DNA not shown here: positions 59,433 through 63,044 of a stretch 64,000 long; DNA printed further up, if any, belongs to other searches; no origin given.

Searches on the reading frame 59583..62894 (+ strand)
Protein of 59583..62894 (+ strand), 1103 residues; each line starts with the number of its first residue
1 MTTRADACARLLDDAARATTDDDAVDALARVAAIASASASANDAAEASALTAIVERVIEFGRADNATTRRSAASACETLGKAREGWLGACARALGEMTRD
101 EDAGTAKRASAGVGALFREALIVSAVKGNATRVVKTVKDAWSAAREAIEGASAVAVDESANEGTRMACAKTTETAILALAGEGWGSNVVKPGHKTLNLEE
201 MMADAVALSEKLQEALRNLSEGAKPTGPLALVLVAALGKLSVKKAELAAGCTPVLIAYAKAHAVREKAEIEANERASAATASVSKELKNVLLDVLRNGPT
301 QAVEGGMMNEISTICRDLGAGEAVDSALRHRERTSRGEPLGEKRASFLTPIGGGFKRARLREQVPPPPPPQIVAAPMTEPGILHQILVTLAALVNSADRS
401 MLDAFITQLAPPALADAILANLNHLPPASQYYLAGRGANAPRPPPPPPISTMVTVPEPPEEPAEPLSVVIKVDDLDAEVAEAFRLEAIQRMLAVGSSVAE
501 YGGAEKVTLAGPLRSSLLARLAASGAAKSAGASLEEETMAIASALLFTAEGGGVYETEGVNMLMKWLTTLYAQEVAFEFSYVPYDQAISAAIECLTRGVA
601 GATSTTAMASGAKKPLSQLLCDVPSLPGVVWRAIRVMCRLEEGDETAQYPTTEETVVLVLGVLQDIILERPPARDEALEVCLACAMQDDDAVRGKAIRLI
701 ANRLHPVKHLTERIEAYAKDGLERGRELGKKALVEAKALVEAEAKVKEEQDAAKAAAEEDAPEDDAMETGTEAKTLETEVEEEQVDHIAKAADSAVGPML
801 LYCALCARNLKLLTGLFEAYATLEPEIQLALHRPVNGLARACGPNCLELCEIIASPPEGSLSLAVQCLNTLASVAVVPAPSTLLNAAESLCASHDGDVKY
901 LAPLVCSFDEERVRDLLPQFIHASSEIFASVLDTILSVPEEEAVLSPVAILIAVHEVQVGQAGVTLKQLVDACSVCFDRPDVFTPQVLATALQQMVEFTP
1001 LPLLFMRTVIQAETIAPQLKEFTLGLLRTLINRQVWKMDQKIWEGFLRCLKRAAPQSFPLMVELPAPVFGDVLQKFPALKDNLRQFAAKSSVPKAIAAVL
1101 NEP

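Call 66: search_protein_families(library=pfam, proteins=[window:59583-62894:+], max_evalue=0.00001)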
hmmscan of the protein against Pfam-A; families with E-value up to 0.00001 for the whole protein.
window:59583-62894:+ (1103 aa): 2 families
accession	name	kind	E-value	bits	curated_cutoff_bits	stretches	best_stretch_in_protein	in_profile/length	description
PF12295.13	Symplekin_C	-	2e-53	181.5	25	1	897-1075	1-181/182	Symplekin tight junction protein C terminal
PF11935.14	SYMPK_PTA1_N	-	4.6e-10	39.9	25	1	154-325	46-218/229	Symplekin/PTA1 N-terminal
